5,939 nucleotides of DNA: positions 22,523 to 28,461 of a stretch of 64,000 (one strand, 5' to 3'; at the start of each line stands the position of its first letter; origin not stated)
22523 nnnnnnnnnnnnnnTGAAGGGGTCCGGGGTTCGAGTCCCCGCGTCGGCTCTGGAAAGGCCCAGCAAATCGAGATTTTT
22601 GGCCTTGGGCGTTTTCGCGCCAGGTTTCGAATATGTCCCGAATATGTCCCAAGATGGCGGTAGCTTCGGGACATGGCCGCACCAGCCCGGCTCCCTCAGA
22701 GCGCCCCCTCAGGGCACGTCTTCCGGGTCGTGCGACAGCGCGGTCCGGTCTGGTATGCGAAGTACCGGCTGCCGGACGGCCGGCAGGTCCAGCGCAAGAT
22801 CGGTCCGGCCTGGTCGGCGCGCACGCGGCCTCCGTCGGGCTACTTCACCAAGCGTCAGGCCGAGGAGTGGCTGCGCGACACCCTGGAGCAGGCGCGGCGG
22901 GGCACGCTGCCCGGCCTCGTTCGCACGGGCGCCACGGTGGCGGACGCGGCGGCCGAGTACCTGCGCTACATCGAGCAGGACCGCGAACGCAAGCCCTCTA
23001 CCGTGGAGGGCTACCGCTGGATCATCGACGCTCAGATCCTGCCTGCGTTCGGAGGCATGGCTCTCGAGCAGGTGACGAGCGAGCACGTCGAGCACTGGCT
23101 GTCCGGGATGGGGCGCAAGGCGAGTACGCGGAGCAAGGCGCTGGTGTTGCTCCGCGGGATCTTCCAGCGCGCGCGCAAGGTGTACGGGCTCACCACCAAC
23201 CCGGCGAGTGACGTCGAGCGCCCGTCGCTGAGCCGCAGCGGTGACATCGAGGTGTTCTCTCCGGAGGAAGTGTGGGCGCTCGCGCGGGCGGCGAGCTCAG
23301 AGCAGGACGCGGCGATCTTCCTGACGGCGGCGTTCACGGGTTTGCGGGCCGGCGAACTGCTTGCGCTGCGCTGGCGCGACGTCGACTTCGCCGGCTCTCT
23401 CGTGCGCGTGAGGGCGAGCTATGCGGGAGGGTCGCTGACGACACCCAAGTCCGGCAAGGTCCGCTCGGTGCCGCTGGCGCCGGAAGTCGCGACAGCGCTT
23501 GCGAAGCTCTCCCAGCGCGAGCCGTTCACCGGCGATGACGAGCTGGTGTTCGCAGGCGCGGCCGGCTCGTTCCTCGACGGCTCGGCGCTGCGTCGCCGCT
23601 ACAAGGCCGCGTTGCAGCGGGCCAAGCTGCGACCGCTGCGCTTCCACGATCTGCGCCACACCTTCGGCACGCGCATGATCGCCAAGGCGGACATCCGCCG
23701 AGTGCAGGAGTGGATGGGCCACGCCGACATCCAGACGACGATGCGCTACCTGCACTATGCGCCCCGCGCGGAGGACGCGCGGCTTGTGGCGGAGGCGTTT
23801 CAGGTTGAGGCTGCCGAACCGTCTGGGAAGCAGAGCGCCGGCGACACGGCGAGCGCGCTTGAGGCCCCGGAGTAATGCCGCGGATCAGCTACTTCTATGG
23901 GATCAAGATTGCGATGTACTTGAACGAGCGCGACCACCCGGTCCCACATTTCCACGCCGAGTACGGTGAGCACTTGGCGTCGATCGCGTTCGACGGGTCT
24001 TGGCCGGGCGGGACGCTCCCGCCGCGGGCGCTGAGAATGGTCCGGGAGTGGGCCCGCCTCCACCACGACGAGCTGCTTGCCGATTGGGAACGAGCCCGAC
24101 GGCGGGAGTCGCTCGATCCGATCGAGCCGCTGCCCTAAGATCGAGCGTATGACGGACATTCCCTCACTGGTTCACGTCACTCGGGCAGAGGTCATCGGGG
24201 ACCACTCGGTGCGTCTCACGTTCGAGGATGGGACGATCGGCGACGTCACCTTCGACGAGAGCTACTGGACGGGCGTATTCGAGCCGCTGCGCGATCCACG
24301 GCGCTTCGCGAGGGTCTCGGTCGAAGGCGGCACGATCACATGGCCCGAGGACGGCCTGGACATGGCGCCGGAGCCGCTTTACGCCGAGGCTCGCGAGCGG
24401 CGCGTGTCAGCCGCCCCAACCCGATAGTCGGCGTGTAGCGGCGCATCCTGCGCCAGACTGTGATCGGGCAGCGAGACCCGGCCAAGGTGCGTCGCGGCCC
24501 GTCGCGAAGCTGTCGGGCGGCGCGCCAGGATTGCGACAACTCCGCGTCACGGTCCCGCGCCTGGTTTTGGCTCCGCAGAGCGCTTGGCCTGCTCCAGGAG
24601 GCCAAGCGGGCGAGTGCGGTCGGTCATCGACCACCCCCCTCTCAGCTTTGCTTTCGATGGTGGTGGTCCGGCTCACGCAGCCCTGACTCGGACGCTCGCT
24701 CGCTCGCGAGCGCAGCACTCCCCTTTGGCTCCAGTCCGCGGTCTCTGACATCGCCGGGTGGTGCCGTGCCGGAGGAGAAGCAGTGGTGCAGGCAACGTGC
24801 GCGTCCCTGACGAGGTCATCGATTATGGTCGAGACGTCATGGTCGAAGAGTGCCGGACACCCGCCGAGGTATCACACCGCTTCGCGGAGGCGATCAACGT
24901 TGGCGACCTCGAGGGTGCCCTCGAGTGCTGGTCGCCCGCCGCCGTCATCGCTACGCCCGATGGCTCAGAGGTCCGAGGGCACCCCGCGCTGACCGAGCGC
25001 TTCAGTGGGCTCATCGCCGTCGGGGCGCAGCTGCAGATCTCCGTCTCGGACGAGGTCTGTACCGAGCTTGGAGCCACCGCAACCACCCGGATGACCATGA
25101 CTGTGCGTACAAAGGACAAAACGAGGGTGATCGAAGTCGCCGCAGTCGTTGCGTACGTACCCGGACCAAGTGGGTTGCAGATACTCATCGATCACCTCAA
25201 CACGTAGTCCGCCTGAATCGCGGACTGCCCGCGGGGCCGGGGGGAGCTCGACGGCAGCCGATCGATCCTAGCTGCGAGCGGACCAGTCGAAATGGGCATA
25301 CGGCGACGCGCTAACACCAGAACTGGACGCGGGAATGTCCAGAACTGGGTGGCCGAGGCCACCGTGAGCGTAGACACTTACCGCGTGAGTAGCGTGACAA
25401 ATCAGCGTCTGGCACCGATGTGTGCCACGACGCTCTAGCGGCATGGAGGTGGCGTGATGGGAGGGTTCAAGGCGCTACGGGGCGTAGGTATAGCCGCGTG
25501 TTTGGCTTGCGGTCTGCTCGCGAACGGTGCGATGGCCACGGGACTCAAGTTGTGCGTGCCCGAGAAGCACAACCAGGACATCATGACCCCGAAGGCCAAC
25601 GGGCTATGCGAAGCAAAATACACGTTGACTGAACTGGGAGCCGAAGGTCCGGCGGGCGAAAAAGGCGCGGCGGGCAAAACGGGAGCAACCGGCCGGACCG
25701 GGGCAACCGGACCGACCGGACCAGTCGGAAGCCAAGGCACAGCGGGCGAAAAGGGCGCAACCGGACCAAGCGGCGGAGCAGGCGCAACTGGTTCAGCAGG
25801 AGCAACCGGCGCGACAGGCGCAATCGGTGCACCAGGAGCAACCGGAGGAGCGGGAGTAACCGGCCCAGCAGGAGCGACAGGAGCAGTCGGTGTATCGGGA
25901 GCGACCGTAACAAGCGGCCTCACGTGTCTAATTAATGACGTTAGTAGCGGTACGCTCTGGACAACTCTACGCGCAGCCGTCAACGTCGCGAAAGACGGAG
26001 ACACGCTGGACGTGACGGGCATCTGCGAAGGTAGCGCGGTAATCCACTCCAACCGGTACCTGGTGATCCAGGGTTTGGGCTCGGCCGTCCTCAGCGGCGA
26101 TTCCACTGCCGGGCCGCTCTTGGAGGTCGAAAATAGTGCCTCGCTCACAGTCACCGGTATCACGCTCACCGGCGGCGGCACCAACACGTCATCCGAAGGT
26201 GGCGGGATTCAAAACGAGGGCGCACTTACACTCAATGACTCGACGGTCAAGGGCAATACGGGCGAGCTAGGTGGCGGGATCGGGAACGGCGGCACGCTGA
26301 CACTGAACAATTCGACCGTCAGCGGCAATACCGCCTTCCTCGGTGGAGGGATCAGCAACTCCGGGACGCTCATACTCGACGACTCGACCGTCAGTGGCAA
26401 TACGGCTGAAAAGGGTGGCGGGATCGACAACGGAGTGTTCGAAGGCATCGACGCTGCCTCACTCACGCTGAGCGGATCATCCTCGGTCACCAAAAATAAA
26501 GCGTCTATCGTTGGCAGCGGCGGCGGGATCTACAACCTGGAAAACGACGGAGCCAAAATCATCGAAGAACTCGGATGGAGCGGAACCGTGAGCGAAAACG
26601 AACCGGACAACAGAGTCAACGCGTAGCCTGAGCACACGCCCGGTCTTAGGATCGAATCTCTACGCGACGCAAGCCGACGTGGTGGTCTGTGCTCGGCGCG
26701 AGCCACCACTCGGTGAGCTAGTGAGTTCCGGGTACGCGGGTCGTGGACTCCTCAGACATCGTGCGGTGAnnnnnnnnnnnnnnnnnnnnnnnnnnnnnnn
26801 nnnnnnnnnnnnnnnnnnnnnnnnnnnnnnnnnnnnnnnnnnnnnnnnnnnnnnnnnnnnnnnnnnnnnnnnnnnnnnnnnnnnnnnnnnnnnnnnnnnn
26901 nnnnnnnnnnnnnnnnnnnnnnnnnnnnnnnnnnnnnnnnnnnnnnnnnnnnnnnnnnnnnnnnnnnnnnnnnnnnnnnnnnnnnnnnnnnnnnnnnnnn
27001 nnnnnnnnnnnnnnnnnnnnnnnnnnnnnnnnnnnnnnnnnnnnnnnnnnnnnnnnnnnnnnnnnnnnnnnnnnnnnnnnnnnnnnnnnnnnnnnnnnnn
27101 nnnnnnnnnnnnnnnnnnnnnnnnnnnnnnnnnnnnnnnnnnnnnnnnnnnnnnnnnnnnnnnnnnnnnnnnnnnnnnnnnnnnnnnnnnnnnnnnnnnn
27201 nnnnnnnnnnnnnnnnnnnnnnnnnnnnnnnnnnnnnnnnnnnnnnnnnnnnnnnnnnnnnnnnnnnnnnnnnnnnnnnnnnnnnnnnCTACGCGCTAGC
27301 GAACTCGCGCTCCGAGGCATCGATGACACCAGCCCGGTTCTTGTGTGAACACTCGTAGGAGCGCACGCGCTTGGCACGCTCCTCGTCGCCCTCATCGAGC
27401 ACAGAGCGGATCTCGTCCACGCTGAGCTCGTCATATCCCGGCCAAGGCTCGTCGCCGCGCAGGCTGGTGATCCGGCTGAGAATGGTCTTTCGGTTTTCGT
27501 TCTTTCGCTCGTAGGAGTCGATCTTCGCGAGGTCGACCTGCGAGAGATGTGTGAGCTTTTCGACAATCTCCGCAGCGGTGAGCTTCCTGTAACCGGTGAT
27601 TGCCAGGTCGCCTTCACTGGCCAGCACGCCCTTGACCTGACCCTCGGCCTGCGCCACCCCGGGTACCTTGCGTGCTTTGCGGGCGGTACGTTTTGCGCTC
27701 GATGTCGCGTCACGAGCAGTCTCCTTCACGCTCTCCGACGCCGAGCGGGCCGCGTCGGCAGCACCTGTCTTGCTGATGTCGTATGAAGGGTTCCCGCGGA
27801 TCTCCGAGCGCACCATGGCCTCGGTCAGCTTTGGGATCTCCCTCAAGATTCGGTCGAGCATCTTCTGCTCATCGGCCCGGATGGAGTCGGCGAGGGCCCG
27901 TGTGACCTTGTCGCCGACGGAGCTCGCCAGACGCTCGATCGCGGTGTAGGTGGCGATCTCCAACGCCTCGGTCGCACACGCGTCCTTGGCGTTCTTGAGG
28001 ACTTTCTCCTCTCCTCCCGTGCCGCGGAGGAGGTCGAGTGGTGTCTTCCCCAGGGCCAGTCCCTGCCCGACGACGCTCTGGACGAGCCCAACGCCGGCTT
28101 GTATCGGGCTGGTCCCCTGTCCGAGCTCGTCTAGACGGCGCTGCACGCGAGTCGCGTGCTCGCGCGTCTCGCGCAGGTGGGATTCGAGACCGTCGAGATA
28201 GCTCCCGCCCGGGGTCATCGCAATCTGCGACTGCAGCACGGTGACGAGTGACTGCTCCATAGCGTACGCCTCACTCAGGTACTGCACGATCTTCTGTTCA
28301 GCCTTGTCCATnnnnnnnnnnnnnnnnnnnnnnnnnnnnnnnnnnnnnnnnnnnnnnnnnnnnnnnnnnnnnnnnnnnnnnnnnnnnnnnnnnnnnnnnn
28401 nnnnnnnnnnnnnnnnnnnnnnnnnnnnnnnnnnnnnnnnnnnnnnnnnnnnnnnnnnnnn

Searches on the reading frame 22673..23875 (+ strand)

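Call 11: search_protein_families(library=pfam, proteins=[window:22673-23875:+], max_evalue=0.01)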
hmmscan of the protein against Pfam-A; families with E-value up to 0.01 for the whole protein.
window:22673-23875:+ (400 aa): 4 families
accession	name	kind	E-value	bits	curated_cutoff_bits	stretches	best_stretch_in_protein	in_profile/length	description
PF00589.27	Phage_integrase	-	8.1e-32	110.8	27.1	1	198-363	6-169/172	Phage integrase family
PF14659.12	Phage_int_SAM_3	-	1.5e-07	32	22.6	1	93-145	6-56/58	Phage integrase, N-terminal SAM-like domain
PF02899.23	Phage_int_SAM_1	-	0.00011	22.9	22.3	1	95-167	3-79/83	Phage integrase, N-terminal SAM-like domain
PF22022.2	Phage_int_M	-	0.00079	20.1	27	1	91-182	3-94/96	Phage integrase central domain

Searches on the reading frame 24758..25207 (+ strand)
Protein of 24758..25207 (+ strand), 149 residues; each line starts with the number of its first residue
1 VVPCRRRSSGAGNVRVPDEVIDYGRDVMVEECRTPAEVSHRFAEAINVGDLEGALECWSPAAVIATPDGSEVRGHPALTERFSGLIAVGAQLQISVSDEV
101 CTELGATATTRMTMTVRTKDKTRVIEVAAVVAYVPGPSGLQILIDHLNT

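Call 56: search_protein_families(library=pfam, proteins=[window:24758-25207:+], max_evalue=0.01)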
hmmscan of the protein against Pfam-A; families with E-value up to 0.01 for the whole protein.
window:24758-25207:+ (149 aa): 5 families
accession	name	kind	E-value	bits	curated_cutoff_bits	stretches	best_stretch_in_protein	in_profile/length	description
PF12680.13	SnoaL_2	-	2.7e-09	38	27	1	41-130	3-91/102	SnoaL-like domain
PF14534.12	DUF4440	-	4.4e-06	27.5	25.2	1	37-122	3-85/107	Domain of unknown function (DUF4440)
PF02136.26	NTF2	-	0.00015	22.7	21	1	38-122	5-88/116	Nuclear transport factor 2 (NTF2) domain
PF13474.12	SnoaL_3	-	0.00033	21.4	22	1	39-123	5-92/121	SnoaL-like domain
PF13577.12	SnoaL_4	-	0.0029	18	24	1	37-124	11-100/126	SnoaL-like domain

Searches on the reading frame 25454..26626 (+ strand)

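Call 11: search_protein_families(library=pfam, proteins=[window:25454-26626:+], max_evalue=0.01)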
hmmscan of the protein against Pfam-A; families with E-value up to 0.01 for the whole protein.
window:25454-26626:+ (390 aa): 1 family
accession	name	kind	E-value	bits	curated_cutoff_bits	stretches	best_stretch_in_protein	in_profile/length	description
PF01391.23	Collagen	-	1.7e-11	44.1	27.2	2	62-114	7-59/60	Collagen triple helix repeat (20 copies)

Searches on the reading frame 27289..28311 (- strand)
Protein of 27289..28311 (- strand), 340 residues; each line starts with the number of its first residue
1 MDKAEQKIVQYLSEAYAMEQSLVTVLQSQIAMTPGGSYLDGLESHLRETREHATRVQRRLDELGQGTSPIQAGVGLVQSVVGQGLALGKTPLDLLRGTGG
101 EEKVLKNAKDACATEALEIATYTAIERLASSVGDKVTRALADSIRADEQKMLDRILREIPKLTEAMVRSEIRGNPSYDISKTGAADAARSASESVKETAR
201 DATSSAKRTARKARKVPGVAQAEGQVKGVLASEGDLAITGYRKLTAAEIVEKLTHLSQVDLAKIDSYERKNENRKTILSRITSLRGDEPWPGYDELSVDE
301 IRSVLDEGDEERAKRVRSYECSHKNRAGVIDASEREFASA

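Call 11: search_protein_families(library=pfam, proteins=[window:27289-28311:-], max_evalue=0.01)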
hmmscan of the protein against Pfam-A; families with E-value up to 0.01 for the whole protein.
window:27289-28311:- (340 aa): 1 family
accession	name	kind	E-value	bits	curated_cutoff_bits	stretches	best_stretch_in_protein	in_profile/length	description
PF05974.18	DUF892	-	5.4e-15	56.2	23.7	1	8-164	6-155/159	Domain of unknown function (DUF892)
